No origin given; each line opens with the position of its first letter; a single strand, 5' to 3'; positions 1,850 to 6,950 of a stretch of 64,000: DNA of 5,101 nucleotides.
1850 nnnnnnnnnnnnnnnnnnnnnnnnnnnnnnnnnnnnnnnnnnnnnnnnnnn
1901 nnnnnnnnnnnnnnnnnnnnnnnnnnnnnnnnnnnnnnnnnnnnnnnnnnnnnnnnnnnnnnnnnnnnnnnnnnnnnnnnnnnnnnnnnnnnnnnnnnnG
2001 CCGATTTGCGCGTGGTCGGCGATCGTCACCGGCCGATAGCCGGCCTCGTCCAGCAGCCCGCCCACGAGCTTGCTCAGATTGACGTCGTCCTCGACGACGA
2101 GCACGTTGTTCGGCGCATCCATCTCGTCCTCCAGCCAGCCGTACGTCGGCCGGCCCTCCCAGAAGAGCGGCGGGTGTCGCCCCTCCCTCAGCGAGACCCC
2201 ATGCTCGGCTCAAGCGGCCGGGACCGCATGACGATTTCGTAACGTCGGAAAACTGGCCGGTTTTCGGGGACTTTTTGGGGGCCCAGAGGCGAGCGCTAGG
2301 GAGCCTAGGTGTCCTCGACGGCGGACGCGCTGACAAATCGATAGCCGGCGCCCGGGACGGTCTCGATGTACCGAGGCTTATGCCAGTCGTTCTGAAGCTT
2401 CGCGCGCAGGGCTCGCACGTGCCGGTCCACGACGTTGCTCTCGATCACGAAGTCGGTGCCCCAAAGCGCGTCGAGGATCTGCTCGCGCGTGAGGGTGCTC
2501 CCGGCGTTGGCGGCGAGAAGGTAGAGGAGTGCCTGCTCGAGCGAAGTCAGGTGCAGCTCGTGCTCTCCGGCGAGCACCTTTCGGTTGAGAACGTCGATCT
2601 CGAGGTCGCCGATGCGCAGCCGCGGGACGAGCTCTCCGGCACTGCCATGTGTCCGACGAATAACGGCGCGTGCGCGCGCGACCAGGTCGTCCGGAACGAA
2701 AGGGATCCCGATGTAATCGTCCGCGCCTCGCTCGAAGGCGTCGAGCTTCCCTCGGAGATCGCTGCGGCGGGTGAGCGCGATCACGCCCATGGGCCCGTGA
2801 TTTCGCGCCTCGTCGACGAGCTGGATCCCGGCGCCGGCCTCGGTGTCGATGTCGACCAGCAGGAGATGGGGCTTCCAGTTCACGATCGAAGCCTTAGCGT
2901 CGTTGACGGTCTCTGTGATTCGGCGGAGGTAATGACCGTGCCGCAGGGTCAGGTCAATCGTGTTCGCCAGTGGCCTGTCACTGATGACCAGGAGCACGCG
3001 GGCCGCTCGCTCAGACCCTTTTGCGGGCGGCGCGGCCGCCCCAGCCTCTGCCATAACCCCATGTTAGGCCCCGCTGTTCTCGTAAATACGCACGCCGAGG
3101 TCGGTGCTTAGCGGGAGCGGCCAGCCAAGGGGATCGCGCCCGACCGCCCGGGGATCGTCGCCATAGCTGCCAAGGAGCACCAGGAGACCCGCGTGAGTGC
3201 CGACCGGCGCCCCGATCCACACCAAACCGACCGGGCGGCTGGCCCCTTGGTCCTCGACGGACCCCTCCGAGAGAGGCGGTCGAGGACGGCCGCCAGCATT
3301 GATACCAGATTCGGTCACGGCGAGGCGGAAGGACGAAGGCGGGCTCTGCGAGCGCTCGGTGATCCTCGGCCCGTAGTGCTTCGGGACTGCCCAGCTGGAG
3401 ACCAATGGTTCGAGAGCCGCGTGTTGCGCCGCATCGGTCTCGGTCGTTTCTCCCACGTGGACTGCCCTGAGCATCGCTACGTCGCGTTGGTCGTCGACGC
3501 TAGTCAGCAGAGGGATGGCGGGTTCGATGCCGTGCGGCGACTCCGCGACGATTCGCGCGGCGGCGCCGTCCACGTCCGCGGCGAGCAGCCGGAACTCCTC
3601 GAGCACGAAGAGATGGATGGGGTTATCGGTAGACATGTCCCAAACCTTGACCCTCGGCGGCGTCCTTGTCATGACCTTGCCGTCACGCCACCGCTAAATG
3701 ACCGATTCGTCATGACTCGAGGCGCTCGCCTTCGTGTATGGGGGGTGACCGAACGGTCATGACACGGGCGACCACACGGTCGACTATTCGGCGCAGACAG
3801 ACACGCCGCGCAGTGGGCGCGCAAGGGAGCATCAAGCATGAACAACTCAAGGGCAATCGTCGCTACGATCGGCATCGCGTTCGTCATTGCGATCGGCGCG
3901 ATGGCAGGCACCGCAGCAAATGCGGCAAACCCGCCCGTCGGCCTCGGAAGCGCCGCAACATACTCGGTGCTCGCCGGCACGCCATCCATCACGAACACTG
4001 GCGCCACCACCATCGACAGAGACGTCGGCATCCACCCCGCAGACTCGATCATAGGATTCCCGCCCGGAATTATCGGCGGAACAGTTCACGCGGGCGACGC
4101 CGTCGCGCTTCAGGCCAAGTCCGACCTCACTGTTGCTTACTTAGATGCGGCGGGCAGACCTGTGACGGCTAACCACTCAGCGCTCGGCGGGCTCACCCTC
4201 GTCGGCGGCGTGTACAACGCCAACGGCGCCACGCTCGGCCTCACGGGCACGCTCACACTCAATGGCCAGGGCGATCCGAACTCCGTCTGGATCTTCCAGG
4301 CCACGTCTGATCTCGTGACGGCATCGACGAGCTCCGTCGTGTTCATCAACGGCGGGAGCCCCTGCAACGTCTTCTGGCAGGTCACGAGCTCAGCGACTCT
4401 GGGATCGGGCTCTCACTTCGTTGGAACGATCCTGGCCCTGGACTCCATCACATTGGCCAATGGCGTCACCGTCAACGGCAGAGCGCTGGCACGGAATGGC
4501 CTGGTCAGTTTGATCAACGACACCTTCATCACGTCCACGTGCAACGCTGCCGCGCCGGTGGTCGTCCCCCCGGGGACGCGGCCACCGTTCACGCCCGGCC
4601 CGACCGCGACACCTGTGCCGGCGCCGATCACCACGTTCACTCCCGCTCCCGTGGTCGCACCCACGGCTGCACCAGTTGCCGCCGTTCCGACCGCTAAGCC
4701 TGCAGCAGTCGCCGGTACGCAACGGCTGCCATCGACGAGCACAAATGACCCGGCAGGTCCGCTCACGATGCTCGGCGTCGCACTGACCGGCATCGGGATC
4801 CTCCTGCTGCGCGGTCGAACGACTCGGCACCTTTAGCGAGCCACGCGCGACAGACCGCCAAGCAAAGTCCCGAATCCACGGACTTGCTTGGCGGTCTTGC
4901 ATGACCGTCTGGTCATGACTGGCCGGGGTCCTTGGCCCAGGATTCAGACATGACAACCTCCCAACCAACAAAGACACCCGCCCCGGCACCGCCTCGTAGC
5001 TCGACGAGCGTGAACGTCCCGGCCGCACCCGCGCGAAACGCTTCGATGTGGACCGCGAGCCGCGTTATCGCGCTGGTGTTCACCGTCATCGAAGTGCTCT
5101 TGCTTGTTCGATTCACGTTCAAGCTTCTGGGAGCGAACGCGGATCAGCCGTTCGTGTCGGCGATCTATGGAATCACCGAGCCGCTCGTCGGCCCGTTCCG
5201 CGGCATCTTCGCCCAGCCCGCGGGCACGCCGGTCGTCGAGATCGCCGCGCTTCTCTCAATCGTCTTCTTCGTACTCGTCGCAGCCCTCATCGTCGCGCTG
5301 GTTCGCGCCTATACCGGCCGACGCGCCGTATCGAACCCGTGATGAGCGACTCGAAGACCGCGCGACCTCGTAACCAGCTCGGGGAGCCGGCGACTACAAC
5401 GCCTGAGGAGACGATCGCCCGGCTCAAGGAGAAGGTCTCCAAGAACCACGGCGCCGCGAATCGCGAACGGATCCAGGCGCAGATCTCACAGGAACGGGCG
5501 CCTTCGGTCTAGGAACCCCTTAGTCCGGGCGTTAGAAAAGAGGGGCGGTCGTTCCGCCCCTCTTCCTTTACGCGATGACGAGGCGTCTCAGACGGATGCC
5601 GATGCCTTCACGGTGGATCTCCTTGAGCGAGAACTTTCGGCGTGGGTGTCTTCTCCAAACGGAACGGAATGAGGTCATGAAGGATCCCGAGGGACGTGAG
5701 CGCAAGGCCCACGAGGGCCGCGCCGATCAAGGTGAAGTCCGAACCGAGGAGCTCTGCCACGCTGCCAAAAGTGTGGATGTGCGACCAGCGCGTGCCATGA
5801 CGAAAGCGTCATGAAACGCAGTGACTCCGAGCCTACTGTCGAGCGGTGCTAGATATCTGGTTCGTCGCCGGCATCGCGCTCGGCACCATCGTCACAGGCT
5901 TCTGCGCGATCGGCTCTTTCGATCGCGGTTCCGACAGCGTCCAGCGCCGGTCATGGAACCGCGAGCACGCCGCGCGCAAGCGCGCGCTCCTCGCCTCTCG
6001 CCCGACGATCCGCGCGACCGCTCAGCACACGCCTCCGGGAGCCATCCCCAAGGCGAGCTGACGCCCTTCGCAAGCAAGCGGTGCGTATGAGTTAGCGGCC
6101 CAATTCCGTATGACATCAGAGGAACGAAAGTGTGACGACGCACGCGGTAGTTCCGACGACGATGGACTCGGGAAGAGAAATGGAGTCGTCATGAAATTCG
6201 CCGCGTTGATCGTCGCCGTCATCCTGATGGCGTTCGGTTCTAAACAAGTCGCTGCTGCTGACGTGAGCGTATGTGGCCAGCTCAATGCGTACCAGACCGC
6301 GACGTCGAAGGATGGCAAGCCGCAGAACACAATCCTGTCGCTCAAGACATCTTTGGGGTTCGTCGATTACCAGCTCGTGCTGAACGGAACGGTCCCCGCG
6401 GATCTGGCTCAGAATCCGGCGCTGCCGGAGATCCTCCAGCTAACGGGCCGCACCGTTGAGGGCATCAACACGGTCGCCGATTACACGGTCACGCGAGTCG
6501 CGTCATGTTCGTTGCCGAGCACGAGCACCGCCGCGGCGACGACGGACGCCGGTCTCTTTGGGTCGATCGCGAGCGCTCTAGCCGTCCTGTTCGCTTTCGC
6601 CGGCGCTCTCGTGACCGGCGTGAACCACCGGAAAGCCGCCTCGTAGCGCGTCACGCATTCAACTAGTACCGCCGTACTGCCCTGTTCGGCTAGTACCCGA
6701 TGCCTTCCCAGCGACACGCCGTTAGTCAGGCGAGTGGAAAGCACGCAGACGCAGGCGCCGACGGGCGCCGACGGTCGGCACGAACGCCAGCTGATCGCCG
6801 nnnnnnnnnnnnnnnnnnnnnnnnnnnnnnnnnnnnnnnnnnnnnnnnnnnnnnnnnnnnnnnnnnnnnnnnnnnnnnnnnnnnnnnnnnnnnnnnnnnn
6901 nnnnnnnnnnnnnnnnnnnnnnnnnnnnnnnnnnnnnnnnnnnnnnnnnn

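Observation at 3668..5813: Recurrent self-complementary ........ motif flanking the ice-binding-like, YggT and LPSTS-protein genes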

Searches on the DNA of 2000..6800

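Call 46: search_rna_families(source=window, start=2000, end=6800, threshold=evalue, max_evalue=1)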
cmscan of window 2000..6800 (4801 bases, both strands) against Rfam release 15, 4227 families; matches with E-value up to 1: 0.
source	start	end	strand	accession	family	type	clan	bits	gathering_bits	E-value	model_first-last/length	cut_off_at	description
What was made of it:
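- There is no Rfam match (call 46).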

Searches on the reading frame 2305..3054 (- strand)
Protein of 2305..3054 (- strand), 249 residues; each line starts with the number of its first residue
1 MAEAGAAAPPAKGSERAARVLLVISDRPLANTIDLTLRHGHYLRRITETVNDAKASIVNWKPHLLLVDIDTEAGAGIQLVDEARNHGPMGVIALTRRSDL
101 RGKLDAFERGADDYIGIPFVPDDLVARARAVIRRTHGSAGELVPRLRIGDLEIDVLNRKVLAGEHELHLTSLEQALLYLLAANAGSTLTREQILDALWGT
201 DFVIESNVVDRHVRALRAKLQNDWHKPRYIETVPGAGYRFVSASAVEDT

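Call 7: search_protein_families(library=pfam, proteins=[window:2305-3054:-], max_evalue=0.01)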
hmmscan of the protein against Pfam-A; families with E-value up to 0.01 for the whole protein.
window:2305-3054:- (249 aa): 2 families
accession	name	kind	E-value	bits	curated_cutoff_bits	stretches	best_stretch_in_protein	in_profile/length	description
PF00486.34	Trans_reg_C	-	4.3e-25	88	26.2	1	165-240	2-77/77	Transcriptional regulatory protein, C terminal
PF00072.30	Response_reg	-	5.4e-08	33.4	30.2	1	26-128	7-110/111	Response regulator receiver domain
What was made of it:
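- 2305..3054 (-): OmpR/PhoB-family response regulator with a degenerate receiver domain. It is the candidate binder of the palindrome. Pfam Trans_reg_C plus a weak Response_reg match (call 7).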

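Call 24: search_solved_structures(query=window:2305-3054:-, show_alignments=2, max_evalue=0.00001)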
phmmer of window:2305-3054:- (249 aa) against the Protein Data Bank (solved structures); distinct sequences matched with E-value up to 0.00001: 111 (the best 60 are shown).
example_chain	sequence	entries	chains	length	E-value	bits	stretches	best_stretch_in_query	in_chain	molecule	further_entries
4kfc_A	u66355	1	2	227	6.1e-33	117.6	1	20-241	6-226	KDP operon transcriptional regulatory protein KdpE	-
6lgq_D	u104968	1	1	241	1.1e-32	116.8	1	19-241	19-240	DNA-binding response regulator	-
4kny_A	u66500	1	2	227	1.1e-32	116.7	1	20-241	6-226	KDP operon transcriptional regulatory protein KdpE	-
2gwr_A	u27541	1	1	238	5.7e-29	104.6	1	18-239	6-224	DNA-binding response regulator mtrA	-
1ys6_A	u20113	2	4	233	3.1e-26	95.7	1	18-238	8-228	Transcriptional regulatory protein prrA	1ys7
2oqr_A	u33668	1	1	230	4.9e-25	91.7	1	17-240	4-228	Sensory transduction protein regX3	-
1kgs_A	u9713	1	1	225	3.7e-23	85.6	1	18-238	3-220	DNA BINDING RESPONSE REGULATOR D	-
1p2f_A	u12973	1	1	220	5.2e-23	85.1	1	63-242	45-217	Response Regulator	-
7e1b_A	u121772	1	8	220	7.9e-22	81.3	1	20-240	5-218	DNA-binding response regulator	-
9dvt_R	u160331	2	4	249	9.2e-22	81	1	19-240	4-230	DNA-binding dual master transcriptional regulator RpaA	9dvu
9ji3_J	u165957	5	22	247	7.6e-21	78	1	7-238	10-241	DNA-binding response regulator | Possible two component system response transcriptional positive regulator PhoP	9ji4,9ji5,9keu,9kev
3r0j_A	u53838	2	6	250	8e-21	78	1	7-238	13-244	POSSIBLE TWO COMPONENT SYSTEM RESPONSE TRANSCRIPTIONAL POSITIVE REGULATOR PHOP | Response regulator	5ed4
5u8k_A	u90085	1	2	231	2.1e-20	76.6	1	18-240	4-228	Response regulator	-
8jo2_H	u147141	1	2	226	3.6e-20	75.8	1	20-241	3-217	DNA-binding transcriptional regulator BasR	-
5vfa_A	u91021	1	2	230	3.8e-20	75.7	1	18-240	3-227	Response regulator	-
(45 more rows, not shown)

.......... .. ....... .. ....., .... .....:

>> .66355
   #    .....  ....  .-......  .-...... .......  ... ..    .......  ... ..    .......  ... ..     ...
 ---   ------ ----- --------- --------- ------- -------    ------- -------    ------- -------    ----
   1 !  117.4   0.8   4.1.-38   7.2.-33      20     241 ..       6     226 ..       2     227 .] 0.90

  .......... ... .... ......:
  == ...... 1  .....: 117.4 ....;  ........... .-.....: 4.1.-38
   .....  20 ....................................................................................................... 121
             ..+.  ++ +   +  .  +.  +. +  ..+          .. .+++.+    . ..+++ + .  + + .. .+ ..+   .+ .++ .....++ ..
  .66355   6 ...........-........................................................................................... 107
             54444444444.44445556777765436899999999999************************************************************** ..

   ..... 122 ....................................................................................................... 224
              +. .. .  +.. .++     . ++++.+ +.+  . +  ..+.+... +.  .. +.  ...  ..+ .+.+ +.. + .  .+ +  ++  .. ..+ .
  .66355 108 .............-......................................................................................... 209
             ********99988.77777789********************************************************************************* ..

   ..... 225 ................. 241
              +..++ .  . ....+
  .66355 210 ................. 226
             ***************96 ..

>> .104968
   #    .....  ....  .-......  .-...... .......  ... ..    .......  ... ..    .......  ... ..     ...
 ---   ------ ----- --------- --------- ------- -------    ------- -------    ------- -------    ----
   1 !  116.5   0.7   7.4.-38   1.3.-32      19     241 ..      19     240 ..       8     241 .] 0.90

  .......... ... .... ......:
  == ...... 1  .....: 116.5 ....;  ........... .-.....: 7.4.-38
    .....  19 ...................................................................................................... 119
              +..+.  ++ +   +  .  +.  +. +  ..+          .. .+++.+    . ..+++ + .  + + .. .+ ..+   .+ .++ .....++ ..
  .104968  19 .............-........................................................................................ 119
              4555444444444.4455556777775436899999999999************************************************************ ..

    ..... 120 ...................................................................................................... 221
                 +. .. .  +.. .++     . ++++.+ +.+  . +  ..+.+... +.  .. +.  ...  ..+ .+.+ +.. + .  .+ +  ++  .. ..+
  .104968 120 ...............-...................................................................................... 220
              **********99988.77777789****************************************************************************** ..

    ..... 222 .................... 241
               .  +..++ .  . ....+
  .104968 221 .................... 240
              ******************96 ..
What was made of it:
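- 2305..3054 (-): The best PDB match is KdpE (call 24).
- On Atypical (phosphorylation-independent) OmpR-family regulators such as HP1043: In the alignment to KdpE, the acidic pair is replaced by I-S and the conserved Lys by Ile (call 24).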

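Call 34: search_protein_families(library=ncbifam, proteins=[window:2305-3054:-], max_evalue=0.01)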
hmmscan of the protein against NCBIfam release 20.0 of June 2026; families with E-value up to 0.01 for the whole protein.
window:2305-3054:- (249 aa): 54 families (the best 25 are shown)
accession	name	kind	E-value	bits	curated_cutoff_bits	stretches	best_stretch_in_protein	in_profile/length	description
TIGR02154.1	PhoB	equivalog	2.7e-43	147.9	296.2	1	18-240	3-225/226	phosphate regulon transcriptional regulator PhoB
NF040689.1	MtrAB_MtrA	equivalog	9.3e-43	146.1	300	1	20-239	1-217/219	MtrAB system response regulator MtrA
NF045914.1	RespRegNblR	equivalog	3.8e-36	124.8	300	1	16-239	5-224/228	response regulator transcription factor NblR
NF007820.0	PRK10529.1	equivalog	8.9e-36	123.4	325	1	47-241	31-224/225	two-component system response regulator KdpE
NF045944.1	ResRegRpaBCyano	equivalog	2.4e-34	118.7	330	1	48-240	28-227/229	response regulator transcription factor RpaB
TIGR01387.1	cztR_silR_copR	subfamily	1.5e-33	116.3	279.2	1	48-239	29-217/218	heavy metal response regulator transcription factor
NF040534.1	resp_reg_YycF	equivalog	6.1e-33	114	340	1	19-239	2-226/231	response regulator YycF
NF007546.0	PRK10161.1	equivalog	2.7e-32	112.2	471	1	17-241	2-226/229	phosphate response regulator transcription factor PhoB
NF041733.1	resp_reg_CseB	equivalog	1.7e-31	109.4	350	1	19-241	2-227/228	two-component system response regulator CseB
NF008296.0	PRK11083.1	equivalog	4.9e-31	107.9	273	1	17-240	3-225/228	two-component system response regulator CreB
NF045991.1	RespRegCtrARhodob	equivalog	2.9e-30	105.7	350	1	19-238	2-219/224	response regulator transcription factor CtrA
NF033117.2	vanR_ACDEGLN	exception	7.4e-30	104.2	350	1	21-239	2-224/226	VanR-ABDEGLN family response regulator transcription factor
NF007982.1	PRK10710.1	equivalog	5.9e-29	101.3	380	1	19-243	8-230/235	envelope stress response regulator BaeR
NF041734.1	resp_reg_RppA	equivalog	1.2e-28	100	250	1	19-241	2-228/229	two-component system response regulator RppA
NF007928.2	PRK10643.1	equivalog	2.2e-28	99.4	330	1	19-239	2-215/216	two-component system response regulator PmrA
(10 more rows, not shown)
